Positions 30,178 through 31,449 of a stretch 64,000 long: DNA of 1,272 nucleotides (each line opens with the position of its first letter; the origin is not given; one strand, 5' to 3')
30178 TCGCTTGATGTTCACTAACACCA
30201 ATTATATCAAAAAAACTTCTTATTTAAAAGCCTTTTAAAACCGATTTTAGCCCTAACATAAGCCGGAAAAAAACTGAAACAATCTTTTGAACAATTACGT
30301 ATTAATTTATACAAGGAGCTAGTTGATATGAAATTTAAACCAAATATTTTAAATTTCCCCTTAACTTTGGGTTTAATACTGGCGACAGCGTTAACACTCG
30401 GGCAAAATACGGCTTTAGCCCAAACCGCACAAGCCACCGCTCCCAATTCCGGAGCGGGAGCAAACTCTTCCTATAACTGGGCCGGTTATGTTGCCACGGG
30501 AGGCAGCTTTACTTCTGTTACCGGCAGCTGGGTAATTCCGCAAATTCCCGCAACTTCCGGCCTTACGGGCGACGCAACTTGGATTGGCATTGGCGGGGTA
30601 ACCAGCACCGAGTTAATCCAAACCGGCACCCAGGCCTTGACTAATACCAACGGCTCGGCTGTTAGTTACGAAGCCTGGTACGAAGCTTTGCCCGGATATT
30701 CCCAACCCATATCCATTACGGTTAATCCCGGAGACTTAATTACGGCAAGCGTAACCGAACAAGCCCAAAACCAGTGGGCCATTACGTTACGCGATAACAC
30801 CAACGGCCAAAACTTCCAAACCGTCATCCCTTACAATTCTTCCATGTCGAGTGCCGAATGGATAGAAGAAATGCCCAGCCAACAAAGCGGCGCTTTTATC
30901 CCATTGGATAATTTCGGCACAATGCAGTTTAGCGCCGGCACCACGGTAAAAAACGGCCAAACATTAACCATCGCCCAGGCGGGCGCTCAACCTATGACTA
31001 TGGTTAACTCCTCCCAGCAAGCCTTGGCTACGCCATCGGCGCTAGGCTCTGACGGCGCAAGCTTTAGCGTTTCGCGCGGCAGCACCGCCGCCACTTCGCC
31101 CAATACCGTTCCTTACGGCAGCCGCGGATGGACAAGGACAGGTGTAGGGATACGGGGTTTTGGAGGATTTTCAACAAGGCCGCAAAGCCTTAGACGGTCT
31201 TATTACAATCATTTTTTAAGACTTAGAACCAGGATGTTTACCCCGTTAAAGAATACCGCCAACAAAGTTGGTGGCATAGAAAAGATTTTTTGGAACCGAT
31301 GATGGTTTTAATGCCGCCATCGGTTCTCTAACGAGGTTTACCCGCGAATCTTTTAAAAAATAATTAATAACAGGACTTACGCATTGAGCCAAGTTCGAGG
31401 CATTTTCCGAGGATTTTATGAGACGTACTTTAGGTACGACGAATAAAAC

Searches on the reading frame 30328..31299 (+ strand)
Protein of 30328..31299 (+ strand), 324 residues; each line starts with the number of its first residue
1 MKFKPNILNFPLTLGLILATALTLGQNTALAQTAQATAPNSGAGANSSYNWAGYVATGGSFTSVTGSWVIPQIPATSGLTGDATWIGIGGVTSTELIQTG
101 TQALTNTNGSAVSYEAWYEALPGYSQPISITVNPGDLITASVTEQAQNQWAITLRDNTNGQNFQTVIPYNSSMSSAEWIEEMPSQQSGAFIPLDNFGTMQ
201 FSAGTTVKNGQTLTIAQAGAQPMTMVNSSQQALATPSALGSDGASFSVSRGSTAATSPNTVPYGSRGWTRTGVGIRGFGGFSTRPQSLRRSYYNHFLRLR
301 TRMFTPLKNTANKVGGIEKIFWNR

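Call 78: search_protein_families(library=pfam, proteins=[window:30328-31299:+])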
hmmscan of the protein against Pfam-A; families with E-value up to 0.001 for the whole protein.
window:30328-31299:+ (324 aa): 1 family
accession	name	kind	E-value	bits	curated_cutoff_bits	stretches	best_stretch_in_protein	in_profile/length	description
PF01828.24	Peptidase_A4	-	7.6e-35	120.7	22.3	1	50-242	2-200/206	Peptidase A4 family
